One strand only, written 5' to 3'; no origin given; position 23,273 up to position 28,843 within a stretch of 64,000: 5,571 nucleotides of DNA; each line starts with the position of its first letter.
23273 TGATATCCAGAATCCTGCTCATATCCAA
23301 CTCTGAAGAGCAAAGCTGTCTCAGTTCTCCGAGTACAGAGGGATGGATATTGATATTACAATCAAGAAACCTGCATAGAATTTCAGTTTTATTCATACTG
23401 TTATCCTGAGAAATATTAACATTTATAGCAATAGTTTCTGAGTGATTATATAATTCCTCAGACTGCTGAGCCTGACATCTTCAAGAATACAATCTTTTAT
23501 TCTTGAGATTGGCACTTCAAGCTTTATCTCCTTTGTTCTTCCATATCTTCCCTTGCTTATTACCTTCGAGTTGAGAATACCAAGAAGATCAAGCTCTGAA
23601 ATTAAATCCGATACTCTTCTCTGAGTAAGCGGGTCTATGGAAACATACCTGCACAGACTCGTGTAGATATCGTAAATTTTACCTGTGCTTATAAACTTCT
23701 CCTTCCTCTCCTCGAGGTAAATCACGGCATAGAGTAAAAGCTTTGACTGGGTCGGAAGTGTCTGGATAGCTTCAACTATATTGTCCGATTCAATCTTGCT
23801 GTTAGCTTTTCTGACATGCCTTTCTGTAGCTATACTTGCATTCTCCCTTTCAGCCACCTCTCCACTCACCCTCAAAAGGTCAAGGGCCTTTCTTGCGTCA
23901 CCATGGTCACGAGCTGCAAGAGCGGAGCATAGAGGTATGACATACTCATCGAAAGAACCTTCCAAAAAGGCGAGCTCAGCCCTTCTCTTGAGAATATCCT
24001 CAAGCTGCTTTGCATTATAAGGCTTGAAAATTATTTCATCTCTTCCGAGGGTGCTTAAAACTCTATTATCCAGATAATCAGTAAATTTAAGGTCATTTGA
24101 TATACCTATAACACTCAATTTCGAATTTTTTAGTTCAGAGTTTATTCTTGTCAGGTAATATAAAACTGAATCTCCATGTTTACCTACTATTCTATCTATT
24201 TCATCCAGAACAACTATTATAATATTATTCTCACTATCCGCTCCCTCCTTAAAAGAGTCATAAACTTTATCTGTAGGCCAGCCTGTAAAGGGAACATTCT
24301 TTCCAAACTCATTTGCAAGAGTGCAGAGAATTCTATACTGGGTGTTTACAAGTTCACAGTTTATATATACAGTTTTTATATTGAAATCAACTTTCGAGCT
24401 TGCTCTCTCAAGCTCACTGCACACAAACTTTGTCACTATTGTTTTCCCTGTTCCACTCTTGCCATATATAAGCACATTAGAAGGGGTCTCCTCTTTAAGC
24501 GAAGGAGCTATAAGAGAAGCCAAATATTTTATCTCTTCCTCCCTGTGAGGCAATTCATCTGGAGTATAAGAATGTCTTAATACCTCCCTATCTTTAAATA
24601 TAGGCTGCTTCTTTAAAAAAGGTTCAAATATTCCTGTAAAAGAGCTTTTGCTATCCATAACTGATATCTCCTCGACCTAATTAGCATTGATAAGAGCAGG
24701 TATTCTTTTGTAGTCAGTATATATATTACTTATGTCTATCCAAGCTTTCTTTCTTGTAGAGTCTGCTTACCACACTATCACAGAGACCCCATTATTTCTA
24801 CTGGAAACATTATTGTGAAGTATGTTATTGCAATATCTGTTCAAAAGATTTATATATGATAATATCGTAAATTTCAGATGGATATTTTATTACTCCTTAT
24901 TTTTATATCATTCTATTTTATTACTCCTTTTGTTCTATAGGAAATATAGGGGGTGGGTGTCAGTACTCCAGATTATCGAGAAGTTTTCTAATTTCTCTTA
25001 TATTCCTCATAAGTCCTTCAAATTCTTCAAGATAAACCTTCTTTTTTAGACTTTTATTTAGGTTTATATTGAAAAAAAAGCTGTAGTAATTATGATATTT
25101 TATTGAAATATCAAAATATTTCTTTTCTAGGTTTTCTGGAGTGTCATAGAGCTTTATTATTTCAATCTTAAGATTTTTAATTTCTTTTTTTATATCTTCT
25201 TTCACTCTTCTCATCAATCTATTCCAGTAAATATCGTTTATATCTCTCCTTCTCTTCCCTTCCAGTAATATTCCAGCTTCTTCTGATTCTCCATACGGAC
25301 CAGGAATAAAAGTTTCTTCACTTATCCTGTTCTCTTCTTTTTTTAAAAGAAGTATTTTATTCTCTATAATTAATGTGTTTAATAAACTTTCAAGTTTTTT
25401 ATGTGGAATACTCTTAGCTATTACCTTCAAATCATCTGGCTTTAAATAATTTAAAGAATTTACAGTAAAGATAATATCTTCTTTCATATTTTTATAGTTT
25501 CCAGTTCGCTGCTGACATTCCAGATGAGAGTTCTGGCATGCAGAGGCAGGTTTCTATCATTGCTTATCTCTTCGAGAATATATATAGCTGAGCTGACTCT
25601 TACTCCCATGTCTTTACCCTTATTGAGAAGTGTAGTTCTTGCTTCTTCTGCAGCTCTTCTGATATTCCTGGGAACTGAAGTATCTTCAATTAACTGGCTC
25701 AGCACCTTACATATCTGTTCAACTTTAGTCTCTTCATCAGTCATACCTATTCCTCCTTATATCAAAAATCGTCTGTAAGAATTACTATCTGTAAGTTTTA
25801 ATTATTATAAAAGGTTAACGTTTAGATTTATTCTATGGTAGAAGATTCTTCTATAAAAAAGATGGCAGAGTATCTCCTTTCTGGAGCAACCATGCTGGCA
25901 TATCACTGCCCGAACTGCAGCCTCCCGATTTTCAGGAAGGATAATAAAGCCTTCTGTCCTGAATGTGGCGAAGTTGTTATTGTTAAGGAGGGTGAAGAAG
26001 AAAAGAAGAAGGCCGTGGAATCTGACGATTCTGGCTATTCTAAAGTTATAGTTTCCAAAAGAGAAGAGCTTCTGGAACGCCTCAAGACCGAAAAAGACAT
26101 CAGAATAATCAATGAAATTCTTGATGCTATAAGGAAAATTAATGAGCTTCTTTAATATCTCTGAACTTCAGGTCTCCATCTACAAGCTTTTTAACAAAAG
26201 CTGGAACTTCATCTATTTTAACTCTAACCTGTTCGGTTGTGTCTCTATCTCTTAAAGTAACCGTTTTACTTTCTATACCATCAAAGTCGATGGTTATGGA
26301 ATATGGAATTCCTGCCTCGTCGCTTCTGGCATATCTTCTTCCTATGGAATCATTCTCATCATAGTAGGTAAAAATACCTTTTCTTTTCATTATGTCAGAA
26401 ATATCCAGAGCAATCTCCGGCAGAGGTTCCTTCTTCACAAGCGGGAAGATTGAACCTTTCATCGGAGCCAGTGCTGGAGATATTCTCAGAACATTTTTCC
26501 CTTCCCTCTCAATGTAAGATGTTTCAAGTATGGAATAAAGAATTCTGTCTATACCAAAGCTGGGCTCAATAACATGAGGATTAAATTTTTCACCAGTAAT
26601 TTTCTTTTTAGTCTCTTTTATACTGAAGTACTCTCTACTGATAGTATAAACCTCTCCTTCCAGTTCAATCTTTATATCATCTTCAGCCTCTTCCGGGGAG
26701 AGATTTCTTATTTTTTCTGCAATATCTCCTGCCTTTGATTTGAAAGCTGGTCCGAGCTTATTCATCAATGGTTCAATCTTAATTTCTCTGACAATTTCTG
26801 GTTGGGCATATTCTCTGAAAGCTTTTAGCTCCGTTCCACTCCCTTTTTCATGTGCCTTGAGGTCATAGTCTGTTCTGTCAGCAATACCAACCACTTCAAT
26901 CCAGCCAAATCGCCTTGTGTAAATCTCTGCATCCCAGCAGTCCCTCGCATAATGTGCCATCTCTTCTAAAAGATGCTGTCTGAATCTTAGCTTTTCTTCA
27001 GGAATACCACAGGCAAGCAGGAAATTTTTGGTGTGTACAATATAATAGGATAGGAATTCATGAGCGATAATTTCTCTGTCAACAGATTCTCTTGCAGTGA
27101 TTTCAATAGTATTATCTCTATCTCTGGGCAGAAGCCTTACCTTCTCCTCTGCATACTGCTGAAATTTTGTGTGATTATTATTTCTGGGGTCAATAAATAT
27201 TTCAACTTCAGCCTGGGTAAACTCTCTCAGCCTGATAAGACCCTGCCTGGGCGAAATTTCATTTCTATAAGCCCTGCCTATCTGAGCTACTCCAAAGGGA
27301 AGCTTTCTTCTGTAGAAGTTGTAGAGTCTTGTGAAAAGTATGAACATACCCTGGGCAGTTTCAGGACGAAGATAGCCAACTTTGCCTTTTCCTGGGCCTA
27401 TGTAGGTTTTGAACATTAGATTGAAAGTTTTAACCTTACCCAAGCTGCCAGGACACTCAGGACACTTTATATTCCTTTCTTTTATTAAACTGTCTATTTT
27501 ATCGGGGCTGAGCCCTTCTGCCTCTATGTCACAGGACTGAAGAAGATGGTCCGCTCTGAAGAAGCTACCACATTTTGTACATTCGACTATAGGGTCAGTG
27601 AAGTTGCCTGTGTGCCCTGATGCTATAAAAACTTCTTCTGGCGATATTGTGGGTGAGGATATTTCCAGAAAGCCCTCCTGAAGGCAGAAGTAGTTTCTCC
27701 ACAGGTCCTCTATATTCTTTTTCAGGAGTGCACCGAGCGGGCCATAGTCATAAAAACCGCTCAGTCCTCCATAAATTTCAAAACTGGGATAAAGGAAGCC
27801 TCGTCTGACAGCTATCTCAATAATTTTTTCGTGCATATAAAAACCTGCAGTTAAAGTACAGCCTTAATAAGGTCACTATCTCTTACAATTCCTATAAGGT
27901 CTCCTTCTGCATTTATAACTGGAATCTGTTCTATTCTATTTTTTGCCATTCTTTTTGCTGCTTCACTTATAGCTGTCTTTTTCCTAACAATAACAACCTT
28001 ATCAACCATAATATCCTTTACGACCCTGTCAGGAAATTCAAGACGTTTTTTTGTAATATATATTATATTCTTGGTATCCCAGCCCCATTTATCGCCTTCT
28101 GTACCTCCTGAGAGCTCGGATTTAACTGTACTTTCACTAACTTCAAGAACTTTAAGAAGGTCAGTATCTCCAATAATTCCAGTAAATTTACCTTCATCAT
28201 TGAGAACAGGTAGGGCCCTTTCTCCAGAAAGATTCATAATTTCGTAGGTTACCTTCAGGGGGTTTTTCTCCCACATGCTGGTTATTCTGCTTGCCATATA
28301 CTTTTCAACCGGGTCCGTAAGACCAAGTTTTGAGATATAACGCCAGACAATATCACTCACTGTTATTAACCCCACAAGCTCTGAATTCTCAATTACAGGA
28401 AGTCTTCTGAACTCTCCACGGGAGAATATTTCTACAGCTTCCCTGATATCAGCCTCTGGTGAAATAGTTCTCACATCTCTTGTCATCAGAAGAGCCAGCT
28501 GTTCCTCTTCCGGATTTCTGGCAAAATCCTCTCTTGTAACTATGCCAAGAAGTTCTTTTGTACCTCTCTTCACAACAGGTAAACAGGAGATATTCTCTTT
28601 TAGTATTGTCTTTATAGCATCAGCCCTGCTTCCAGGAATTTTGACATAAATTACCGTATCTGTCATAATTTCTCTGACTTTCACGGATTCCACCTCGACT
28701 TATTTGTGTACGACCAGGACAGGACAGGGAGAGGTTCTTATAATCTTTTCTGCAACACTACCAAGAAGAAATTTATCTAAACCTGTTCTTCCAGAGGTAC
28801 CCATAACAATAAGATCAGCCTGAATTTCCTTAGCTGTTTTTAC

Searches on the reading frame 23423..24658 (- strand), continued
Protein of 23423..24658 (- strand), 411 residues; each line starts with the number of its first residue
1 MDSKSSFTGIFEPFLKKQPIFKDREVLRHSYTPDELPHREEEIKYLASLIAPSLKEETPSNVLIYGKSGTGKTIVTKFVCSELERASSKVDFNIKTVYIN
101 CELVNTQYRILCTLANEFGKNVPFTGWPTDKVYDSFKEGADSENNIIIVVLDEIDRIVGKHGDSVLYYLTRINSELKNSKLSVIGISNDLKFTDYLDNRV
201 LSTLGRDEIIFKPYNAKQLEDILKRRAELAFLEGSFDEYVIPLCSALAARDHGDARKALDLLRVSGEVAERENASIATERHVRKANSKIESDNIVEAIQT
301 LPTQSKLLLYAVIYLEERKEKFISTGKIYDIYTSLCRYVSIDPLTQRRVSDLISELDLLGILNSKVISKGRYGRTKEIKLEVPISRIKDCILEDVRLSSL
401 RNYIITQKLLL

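Call 55: search_protein_families(library=ncbifam, proteins=[window:23423-24658:-], max_evalue=0.01)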
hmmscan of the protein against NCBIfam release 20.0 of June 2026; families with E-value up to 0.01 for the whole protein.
window:23423-24658:- (411 aa): 18 families
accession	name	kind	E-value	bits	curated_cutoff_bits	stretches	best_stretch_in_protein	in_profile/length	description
NF001625.0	PRK00411.1-3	equivalog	8.5e-178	591.3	501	1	4-405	4-407/415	ORC1-type DNA replication protein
TIGR02928.1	TIGR02928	subfamily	3.2e-137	457.3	181.3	1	20-380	1-366/366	orc1/cdc6 family replication initiation protein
NF001623.0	PRK00411.1-1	equivalog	2.9e-72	243.7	311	1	8-395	5-403/411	ORC1-type DNA replication protein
NF001624.0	PRK00411.1-2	subfamily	1.4e-64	218.3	354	1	18-391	11-372/374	ORC1-type DNA replication protein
NF001626.0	PRK00411.1-5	equivalog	4.4e-41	140.9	417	1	19-382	15-365/374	ORC1-type DNA replication protein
NF000868.0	PRK00080.1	equivalog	0.00033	19.6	282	0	51-85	43-77/330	Holliday junction branch migration DNA helicase RuvB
NF047747.1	PrtsmActNtasePan2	equivalog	0.00067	19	700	0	57-84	183-210/397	proteasome-activating nucleotidase Pan2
NF047748.1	PrtsmActNtasePan1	equivalog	0.0021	17.2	750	0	57-84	180-207/405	proteasome-activating nucleotidase Pan1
TIGR03689.1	pup_AAA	equivalog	0.0022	16.8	504.75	1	57-101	214-257/512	proteasome ATPase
NF003069.1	PRK03992.1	subfamily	0.0025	17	500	0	57-83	163-189/379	proteasome-activating nucleotidase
NF041006.2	cell_div_CdvC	equivalog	0.0025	16.8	650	0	59-162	134-215/370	cell division protein CdvC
TIGR01243.1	CDC48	subfamily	0.003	15.9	802.65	0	57-83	210-236/733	CDC48 family AAA ATPase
NF003229.0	PRK04195.1-5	equivalog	0.0042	15.8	280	0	38-84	21-69/413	replication factor C large subunit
TIGR00635.1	ruvB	equivalog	0.0044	16.1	299.05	0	49-85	20-56/305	Holliday junction branch migration DNA helicase RuvB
TIGR01242.2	TIGR01242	subfamily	0.0068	15.4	500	0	57-84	146-173/362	proteasome-activating nucleotidase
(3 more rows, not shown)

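Call 57: search_solved_structures(query=window:23423-24658:-, max_evalue=1e-10, show_alignments=2)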
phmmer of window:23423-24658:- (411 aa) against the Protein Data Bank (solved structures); distinct sequences matched with E-value up to 1e-10: 19.
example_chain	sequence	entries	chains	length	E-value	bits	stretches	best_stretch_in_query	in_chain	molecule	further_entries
2qby_A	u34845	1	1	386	2.5e-110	372.1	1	19-393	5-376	Cell division control protein 6 homolog 1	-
2v1u_A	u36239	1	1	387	3.7e-100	338.6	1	19-395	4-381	CELL DIVISION CONTROL PROTEIN 6 HOMOLOG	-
2qby_B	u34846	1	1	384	3.4e-58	200.5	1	34-380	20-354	Cell division control protein 6 homolog 3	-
8rwv_F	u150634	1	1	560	6.1e-25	91.1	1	19-275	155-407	Cell division control protein 6 homolog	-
8s0e_G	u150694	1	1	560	6.7e-25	90.9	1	19-275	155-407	Cell division control protein 6 homolog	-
1w5s_A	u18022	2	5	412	1.5e-24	89.8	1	18-387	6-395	ORIGIN RECOGNITION COMPLEX SUBUNIT 2 ORC2 | ORC2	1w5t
7jgr_G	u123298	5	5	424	2.5e-23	85.8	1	24-300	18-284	Cell division control protein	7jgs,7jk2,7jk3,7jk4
1fnn_A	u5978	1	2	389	2.4e-20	75.9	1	21-380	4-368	CELL DIVISION CONTROL PROTEIN 6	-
5uj7_A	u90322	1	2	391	5.5e-19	71.5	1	27-347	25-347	Origin recognition complex subunit 1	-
7jpo_A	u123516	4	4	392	5.5e-19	71.5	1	27-347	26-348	Origin recognition complex subunit 1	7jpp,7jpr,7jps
5ujm_A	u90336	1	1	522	1.1e-18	70.5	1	27-347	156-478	Origin recognition complex subunit 1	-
7ctf_A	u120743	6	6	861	4.2e-18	68.6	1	27-347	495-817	Origin recognition complex subunit 1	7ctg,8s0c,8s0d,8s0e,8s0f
8rwv_A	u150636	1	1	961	5.2e-18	68.2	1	27-347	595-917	Origin recognition complex subunit 1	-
4xgc_A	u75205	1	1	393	2.2e-17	66.2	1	20-313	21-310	Origin recognition complex subunit 1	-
7jgr_A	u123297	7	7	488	4.2e-17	65.3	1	20-313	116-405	Origin recognition complex subunit 1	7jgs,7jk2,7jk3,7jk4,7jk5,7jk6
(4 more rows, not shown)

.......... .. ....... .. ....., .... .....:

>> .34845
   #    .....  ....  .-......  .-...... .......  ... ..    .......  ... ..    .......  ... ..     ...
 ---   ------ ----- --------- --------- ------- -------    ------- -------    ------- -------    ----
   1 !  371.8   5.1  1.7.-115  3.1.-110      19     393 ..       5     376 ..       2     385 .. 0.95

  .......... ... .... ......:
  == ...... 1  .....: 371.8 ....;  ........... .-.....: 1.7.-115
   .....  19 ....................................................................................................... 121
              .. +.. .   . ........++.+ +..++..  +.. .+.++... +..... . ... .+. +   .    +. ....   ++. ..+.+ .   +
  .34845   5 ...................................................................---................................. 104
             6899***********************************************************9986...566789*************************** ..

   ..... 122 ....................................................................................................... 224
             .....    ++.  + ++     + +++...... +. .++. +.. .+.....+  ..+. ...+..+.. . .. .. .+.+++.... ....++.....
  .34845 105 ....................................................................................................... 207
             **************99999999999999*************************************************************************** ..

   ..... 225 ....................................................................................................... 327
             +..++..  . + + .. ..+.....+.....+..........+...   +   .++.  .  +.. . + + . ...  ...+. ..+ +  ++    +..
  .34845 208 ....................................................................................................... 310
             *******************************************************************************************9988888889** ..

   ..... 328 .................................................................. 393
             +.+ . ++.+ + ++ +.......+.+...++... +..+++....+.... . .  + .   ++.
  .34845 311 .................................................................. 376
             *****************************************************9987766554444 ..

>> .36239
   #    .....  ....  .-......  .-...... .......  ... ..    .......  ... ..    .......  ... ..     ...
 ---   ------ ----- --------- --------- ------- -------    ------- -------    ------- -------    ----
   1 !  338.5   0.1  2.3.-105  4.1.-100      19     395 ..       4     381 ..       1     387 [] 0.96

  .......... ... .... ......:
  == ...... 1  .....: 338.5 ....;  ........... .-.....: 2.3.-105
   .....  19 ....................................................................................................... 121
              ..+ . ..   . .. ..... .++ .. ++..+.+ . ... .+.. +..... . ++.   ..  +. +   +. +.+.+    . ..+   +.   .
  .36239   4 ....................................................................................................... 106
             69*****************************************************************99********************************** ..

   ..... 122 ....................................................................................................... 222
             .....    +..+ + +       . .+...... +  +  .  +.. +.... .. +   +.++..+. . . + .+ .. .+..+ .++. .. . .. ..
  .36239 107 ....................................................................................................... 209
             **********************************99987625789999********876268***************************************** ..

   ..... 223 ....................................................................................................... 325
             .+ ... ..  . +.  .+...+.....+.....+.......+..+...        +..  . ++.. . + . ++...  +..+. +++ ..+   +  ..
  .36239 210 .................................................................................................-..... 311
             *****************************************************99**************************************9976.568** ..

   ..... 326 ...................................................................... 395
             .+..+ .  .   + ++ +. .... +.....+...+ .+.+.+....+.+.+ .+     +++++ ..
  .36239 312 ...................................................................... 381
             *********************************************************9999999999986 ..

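Call 73: list_cluster_members(proteins=[window:23423-24658:-, window:24960-25487:-])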
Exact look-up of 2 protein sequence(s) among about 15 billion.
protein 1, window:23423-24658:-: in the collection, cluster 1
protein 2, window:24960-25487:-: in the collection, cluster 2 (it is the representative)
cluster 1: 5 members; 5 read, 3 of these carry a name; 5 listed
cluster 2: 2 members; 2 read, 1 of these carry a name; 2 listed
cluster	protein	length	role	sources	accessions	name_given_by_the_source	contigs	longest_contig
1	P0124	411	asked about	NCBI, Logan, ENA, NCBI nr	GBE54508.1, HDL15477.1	MAG TPA: ORC1-type DNA replication protein [Euryarchaeota archaeon] | cell division control protein 6 [archaeon BMS3Bbin15]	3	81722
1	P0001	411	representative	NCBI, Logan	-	-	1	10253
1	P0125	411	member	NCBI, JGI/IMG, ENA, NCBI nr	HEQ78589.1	MAG TPA: ORC1-type DNA replication protein [Euryarchaeota archaeon] | ORC1-type DNA replication protein [Euryarchaeota archaeon]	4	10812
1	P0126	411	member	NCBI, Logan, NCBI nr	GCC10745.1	cell division control protein 6 [archaeon]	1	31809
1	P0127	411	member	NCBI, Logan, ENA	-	-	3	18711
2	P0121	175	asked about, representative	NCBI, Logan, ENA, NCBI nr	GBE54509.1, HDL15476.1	MAG TPA: hypothetical protein ENH28_04930 [Euryarchaeota archaeon] | hypothetical protein BMS3Bbin15_00664 [archaeon BMS3Bbin15]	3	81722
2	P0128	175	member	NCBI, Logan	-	-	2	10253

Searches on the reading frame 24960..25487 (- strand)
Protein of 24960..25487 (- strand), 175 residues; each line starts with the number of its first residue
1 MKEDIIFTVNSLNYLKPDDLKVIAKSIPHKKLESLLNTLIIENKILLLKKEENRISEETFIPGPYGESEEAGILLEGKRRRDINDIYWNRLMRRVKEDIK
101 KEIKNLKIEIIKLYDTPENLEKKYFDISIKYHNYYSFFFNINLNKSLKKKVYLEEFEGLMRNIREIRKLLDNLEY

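Call 4: search_protein_families(library=pfam, proteins=[window:24960-25487:-])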
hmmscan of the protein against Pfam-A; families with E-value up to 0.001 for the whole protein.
window:24960-25487:- (175 aa): 0 families

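Call 55: search_protein_families(library=ncbifam, proteins=[window:24960-25487:-], max_evalue=0.01)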
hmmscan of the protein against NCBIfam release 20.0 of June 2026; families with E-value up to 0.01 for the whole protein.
window:24960-25487:- (175 aa): 0 families

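Call 56: search_solved_structures(query=window:24960-25487:-, max_evalue=1)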
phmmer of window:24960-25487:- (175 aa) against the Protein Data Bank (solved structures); distinct sequences matched with E-value up to 1: 2.
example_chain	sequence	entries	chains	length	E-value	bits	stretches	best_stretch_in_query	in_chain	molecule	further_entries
2v54_A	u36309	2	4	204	0.083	16.1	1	71-114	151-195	THYMIDYLATE KINASE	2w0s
8p5d_MD1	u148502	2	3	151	0.51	13.5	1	2-88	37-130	DNL-type domain-containing protein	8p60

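Call 66: find_homologous_proteins(query=window:24960-25487:-, max_evalue=0.001)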
Query window:24960-25487:- (175 aa): 3 proteins with E <= 0.001 among 509 candidates.
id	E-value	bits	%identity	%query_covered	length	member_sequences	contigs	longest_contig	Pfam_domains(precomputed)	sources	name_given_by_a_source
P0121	5.6e-104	363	100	100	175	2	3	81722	-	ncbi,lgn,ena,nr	ncbi:MAG TPA: hypothetical protein ENH28_04930 [Euryarchaeota archaeon]|nr:hypothetical protein BMS3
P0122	7.4e-92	324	90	100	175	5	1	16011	-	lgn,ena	-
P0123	5.9e-51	191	55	98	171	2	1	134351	-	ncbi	-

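Call 75: predict_structure(alignment_id=A5)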
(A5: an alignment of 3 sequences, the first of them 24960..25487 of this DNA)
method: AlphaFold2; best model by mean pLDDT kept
length: 175 residues; sequences in the alignment: 3
mean_pLDDT: 51.3   pTM: 0.48
mean pLDDT of the five models: 51.3, 37.3, 34.4, 34.1, 33.7
residues with pLDDT >= 90: 0; 70-90: 49; 50-70: 29; < 50: 97
segments of 3 or more residues with pLDDT < 50: 1-86, 142-151
pLDDT, mean of each block of 10 residues (from residue 1): 24 32 35 36 28 26 33 33 50 72 85 81 73 61 44 64 84 71
secondary structure, 60 per line:
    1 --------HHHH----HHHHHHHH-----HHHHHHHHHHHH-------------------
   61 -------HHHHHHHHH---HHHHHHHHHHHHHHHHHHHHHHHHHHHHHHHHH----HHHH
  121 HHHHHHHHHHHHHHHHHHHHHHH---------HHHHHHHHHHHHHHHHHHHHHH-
elements in order: H9-12 H17-24 H30-41 H68-76 H80-112 H117-143 H153-174

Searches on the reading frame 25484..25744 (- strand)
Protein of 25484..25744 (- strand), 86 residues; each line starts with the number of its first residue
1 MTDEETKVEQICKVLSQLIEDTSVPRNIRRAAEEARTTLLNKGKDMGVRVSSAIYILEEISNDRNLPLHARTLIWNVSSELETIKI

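Call 4: search_protein_families(library=pfam, proteins=[window:25484-25744:-])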
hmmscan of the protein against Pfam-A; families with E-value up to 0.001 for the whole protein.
window:25484-25744:- (86 aa): 1 family
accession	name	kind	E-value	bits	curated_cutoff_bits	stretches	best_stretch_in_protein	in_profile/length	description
PF03685.18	UPF0147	-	8.5e-33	112.7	23.6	1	5-84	2-81/81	Uncharacterised protein family (UPF0147)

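Call 55: search_protein_families(library=ncbifam, proteins=[window:25484-25744:-], max_evalue=0.01)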
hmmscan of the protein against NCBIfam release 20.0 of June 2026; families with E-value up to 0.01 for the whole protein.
window:25484-25744:- (86 aa): 3 families
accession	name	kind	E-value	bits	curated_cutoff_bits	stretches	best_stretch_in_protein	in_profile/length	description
NF003319.0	PRK04330.1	equivalog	1.7e-35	120.9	89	1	1-85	5-89/90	hypothetical protein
NF053638.1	SRE_fam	equivalog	1.8e-30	105.1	80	1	15-84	1-70/70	stationary phase-response protein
NF041728.1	BPSL0761_fam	subfamily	0.0067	16.4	35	0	13-34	16-37/55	BPSL0761 family protein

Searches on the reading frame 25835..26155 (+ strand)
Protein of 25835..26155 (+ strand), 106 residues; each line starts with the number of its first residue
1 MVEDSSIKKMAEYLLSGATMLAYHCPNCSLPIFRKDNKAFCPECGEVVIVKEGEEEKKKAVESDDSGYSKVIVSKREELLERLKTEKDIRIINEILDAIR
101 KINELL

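Call 4: search_protein_families(library=pfam, proteins=[window:25835-26155:+])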
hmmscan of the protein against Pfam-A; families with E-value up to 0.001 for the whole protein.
window:25835-26155:+ (106 aa): 3 families
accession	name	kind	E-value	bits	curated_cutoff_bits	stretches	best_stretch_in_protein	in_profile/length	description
PF06677.18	Auto_anti-p27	-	1.8e-17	63.6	24.1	1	8-45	1-40/40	Sjogren's syndrome/scleroderma autoantigen 1 (Autoantigen p27)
PF25164.1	CoiA_N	-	0.00017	21.5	26.3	0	34-55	13-34/50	Competence protein CoiA, N-terminal domain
PF04828.22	GFA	-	0.00066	20.2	24.3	0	37-61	70-94/115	Glutathione-dependent formaldehyde-activating enzyme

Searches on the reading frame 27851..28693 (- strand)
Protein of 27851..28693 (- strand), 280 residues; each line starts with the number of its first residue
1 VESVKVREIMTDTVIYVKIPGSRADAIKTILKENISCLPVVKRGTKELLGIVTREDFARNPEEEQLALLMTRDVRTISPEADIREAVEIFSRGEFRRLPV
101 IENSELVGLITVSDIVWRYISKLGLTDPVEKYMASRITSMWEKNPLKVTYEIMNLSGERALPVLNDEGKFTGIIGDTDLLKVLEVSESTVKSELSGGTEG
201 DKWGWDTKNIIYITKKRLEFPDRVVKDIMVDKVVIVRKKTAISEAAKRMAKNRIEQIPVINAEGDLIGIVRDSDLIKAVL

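Call 4: search_protein_families(library=pfam, proteins=[window:27851-28693:-])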
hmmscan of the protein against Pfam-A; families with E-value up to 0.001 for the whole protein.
window:27851-28693:- (280 aa): 1 family
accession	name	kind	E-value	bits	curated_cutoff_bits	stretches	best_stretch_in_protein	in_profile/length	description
PF00571.33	CBS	-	2e-48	162.9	24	4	225-279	1-55/57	CBS domain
